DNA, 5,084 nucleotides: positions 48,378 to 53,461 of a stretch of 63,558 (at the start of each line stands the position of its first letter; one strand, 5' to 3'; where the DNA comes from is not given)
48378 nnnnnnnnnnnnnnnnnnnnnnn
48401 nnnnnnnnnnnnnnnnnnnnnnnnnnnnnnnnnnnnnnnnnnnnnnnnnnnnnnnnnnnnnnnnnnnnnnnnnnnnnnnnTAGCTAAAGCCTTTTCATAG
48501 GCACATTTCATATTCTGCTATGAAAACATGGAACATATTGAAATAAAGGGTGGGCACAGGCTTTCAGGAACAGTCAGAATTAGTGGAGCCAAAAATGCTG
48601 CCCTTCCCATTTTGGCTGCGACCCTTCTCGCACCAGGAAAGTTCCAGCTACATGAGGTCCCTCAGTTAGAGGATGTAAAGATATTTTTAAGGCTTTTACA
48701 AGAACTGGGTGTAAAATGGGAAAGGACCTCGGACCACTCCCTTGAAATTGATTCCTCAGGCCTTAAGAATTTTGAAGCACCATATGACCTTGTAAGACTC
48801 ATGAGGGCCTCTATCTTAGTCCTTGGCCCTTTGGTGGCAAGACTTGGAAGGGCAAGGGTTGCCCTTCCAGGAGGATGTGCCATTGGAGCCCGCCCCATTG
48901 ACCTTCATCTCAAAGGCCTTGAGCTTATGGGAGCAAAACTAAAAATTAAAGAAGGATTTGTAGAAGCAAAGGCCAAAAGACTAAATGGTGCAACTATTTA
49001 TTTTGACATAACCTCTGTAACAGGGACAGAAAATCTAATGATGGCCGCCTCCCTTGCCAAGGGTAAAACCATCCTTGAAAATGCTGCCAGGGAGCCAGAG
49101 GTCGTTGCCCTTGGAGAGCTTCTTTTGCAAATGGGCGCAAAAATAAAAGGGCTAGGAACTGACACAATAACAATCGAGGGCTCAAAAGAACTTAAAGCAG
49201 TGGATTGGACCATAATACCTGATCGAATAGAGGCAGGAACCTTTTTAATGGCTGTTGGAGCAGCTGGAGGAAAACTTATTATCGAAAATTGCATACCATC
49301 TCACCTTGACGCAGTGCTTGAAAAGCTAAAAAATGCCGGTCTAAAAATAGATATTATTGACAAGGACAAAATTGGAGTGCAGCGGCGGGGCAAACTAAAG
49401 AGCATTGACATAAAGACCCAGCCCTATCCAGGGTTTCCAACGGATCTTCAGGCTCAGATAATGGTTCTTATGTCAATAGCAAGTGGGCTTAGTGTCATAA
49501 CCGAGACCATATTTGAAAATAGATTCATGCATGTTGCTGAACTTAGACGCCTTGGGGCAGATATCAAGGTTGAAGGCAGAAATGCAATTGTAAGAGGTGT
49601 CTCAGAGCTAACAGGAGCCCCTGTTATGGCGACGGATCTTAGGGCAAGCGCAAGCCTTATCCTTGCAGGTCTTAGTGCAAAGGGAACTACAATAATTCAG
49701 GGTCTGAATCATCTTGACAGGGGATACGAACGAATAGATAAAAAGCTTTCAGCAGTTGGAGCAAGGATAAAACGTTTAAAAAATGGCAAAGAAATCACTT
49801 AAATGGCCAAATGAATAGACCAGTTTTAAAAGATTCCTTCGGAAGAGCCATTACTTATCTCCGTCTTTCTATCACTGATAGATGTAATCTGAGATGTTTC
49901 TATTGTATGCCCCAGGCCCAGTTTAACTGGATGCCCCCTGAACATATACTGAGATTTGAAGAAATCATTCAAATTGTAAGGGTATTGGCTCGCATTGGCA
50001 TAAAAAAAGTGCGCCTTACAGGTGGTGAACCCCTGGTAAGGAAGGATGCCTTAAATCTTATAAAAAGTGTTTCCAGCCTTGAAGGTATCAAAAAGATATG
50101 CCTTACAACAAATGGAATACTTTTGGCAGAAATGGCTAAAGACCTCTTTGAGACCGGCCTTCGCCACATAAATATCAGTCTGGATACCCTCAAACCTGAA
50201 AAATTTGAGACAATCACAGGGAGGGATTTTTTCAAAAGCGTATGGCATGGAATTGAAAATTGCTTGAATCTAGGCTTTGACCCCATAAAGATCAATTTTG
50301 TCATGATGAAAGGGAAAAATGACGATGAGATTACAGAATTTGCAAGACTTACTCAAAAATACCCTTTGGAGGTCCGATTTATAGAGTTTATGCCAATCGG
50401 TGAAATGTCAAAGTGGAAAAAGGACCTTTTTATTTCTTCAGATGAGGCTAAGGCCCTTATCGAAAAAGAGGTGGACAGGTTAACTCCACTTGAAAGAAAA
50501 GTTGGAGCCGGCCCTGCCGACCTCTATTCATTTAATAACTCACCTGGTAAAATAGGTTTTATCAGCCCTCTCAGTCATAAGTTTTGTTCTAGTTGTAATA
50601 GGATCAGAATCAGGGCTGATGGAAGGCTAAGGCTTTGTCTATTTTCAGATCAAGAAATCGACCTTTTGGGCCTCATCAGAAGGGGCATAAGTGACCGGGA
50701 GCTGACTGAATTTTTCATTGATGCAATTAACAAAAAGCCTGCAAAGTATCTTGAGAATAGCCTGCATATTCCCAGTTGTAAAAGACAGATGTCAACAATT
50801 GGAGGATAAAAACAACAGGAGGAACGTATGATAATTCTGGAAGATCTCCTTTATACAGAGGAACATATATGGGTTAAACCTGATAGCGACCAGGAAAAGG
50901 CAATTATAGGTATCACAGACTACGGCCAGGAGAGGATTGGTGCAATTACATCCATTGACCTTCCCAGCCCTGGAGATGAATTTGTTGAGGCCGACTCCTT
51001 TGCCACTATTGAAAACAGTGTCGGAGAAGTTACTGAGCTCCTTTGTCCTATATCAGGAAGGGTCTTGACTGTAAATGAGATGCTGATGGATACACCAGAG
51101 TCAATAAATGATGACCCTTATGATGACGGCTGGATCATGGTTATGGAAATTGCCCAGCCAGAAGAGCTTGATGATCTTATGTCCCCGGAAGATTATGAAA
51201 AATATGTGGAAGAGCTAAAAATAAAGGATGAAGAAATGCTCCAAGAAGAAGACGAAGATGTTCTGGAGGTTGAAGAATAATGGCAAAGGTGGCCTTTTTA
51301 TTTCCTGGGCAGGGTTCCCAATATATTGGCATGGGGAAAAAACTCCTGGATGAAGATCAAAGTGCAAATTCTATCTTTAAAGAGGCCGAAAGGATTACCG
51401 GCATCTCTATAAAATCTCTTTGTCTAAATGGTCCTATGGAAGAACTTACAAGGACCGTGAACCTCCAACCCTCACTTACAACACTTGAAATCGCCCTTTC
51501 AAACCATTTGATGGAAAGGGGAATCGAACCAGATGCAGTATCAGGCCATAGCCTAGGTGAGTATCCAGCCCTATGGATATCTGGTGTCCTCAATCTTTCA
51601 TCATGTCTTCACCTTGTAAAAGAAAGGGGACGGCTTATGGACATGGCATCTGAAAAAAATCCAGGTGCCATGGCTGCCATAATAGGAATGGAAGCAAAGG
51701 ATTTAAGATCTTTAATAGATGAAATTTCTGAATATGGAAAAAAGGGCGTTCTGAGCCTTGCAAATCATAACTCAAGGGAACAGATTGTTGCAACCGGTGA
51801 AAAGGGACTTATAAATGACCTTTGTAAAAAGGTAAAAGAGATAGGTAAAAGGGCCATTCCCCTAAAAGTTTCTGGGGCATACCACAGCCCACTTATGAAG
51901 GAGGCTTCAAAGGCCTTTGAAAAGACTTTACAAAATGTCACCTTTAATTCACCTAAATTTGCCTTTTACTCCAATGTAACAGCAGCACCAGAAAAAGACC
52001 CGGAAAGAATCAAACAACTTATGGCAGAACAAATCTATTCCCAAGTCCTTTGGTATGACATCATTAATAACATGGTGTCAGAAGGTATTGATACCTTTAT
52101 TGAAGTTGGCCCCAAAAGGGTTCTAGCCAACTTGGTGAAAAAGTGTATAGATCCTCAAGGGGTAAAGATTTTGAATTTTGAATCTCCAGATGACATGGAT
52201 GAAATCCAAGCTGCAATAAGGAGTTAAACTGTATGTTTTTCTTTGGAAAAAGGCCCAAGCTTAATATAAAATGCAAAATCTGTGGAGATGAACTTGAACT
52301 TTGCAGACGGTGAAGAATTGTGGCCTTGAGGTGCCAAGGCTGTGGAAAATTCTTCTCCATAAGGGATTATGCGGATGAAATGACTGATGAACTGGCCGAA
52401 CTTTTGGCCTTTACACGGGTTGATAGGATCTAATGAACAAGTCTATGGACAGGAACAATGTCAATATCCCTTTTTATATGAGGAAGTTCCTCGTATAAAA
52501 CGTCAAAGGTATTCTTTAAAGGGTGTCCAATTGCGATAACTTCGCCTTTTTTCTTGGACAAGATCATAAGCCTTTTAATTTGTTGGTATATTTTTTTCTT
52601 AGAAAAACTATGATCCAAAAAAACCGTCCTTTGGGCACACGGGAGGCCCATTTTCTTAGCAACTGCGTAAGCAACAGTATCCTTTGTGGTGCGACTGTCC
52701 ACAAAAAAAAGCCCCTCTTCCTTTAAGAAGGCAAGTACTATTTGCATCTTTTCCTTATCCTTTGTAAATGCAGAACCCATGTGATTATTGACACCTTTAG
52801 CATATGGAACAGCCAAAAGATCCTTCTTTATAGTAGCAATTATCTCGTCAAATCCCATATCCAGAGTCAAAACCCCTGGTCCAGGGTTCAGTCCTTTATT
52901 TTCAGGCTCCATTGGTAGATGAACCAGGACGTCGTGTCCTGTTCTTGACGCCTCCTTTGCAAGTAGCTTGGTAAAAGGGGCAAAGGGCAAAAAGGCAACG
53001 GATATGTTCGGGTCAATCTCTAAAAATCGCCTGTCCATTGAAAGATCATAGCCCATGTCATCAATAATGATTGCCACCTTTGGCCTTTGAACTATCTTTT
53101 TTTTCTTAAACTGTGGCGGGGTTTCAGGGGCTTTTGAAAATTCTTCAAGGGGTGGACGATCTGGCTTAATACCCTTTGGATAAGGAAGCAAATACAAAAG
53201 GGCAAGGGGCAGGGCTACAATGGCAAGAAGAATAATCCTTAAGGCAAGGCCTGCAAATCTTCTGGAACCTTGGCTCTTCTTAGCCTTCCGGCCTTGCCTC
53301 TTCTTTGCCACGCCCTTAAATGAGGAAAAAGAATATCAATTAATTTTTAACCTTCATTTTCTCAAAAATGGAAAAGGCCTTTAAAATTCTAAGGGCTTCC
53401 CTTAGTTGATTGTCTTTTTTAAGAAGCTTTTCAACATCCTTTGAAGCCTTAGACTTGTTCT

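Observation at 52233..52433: Unlisted 66-codon ORF with an in-frame UGA in a C-x-x-U context and a SECIS-like hairpin: candidate small selenoprotein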

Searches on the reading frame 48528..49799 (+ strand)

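Call 41: search_protein_families(library=pfam, proteins=[window:48528-49799:+], max_evalue=0.00001)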
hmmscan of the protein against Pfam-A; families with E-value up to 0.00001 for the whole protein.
window:48528-49799:+ (424 aa): 1 family
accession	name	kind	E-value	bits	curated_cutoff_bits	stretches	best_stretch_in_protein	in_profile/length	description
PF00275.25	EPSP_synthase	-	2.5e-111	372.8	22.8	1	7-407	2-417/417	EPSP synthase (3-phosphoshikimate 1-carboxyvinyltransferase)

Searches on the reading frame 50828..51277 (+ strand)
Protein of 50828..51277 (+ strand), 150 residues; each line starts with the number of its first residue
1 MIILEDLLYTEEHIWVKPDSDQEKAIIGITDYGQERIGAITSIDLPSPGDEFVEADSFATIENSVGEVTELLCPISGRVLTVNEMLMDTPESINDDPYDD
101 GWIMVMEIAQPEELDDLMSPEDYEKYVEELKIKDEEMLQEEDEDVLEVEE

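Call 41: search_protein_families(library=pfam, proteins=[window:50828-51277:+], max_evalue=0.00001)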
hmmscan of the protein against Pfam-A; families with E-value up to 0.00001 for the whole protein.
window:50828-51277:+ (150 aa): 1 family
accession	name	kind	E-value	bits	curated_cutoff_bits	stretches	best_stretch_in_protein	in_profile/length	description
PF01597.25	GCV_H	-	1.1e-33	116.1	22.2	1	7-129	1-121/122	Glycine cleavage H-protein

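Call 43: search_protein_families(library=ncbifam, proteins=[window:50828-51277:+], max_evalue=0.00001)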
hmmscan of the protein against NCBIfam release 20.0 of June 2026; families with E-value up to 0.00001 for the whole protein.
window:50828-51277:+ (150 aa): 4 families
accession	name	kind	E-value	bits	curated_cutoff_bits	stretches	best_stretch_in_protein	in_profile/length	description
NF002270.0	PRK01202.1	subfamily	4e-37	126.9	117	1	3-129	4-128/129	glycine cleavage system protein GcvH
TIGR00527.1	gcvH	equivalog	1.8e-31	108.9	115.85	1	5-129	4-127/129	glycine cleavage system protein GcvH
TIGR03077.1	not_gcvH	equivalog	2e-17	63.2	144.05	1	9-111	2-102/110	glycine cleavage protein H-like protein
NF045810.1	GcvH_rel_desulf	equivalog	9.3e-11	41.7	150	1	3-132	12-137/167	GcvH-related protein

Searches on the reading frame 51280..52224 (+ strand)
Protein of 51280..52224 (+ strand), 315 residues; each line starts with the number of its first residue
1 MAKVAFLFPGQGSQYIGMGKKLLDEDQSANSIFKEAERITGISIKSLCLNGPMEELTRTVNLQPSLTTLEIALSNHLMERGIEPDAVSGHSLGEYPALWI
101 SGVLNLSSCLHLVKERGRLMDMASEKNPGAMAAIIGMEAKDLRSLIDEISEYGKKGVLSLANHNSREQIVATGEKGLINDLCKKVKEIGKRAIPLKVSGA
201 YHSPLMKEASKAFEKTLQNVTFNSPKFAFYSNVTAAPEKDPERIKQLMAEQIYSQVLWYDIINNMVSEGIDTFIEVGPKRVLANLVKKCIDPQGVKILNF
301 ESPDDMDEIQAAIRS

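Call 41: search_protein_families(library=pfam, proteins=[window:51280-52224:+], max_evalue=0.00001)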
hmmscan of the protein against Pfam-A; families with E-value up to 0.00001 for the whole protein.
window:51280-52224:+ (315 aa): 1 family
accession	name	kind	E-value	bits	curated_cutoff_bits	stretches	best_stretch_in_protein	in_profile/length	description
PF00698.26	Acyl_transf_1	-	1.5e-42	146.6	32.7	1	6-291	2-280/319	Acyl transferase domain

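Call 71: find_encoding_contigs(protein=window:51280-52224:+, flank=10000, max_places=8)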
Protein window:51280-52224:+ (315 aa): 3 contigs read that carry it; 2 places shown.
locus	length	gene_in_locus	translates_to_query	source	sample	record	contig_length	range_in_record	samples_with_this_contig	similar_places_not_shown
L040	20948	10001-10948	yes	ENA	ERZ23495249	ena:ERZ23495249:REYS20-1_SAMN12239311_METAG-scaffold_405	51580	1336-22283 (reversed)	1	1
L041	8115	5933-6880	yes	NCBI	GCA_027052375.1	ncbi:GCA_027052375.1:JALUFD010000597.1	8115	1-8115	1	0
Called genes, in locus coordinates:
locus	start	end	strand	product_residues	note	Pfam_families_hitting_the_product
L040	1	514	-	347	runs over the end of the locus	PF04055:Radical_SAM, PF13353:Fer4_12 (weak)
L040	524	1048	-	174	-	PF00383:dCMP_cyt_deam_1, PF14437:MafB19-deam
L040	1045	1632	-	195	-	-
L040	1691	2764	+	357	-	PF00586:AIRS, PF02769:AIRS_C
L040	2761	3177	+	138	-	PF04463:2-thiour_desulf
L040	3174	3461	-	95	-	PF00216:Bac_DNA_binding, PF18291:HU-HIG (faint)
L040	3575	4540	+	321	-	PF02881:SRP54_N, PF25199:nSTAND_NTPase5 (weak), PF03308:MeaB (weak), PF06414:Zeta_toxin (weak), PF13191:AAA_16 (weak), PF13245:AAA_19 (weak), PF13604:AAA_30 (weak), PF00448:SRP54, +4 more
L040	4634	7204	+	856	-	PF07549:Sec_GG (faint), PF21760:SecD_1st, PF22599:SecDF_P1_head, PF02355:SecD_SecF_C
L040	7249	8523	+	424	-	PF00275:EPSP_synthase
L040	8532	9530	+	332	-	PF04055:Radical_SAM, PF13353:Fer4_12 (weak), PF06463:Mob_synth_C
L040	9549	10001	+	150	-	PF01597:GCV_H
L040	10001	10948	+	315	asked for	PF00698:Acyl_transf_1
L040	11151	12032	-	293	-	PF04748:Polysacc_deac_2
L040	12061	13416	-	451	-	PF22694:CtpB_N-like, PF00595:PDZ, PF13180:PDZ_2, PF17820:PDZ_6, PF03572:Peptidase_S41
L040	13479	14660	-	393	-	PF01551:Peptidase_M23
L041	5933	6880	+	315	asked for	PF00698:Acyl_transf_1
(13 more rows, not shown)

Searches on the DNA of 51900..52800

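Call 9: search_rna_families(source=window, start=51900, end=52800, threshold=evalue, max_evalue=10)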
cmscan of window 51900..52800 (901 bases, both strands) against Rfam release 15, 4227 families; matches with E-value up to 10: 4.
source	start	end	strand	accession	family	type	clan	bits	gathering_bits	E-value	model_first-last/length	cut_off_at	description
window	52183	52288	+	RF00477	snosnR66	Gene; snRNA; snoRNA; CD-box;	-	20.5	65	2.6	1-104/104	no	Small nucleolar RNA snR66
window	52043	52123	+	RF01807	GIR1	Gene; ribozyme;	-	14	100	1.2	1-201/201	no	GIR1 branching ribozyme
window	52633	52649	+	RF01792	eiav_FSE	Cis-reg; frameshift_element;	-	13.6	40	2.5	2-18/35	no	ribosomal frameshift site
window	52281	52331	+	RF01139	sR2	Gene; snRNA; snoRNA; CD-box;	-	12.9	42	4.1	1-57/57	no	Small nucleolar RNA sR2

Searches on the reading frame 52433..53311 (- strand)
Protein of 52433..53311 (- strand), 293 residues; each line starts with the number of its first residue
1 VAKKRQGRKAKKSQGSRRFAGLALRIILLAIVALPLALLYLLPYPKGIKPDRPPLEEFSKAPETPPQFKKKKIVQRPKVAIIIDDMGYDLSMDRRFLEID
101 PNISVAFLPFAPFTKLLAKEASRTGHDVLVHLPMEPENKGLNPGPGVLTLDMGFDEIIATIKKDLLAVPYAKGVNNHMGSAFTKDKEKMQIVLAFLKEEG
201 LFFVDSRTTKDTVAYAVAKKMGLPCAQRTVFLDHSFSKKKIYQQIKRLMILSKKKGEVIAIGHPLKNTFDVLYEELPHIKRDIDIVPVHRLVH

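Call 41: search_protein_families(library=pfam, proteins=[window:52433-53311:-], max_evalue=0.00001)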
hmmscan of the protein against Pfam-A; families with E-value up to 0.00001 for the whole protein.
window:52433-53311:- (293 aa): 1 family
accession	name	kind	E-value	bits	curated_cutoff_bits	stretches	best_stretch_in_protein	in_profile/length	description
PF04748.18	Polysacc_deac_2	-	2.1e-76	256.2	27.5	1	81-292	1-212/212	Divergent polysaccharide deacetylase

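Call 43: search_protein_families(library=ncbifam, proteins=[window:52433-53311:-], max_evalue=0.00001)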
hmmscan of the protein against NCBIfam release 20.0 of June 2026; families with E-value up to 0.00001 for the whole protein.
window:52433-53311:- (293 aa): 0 families
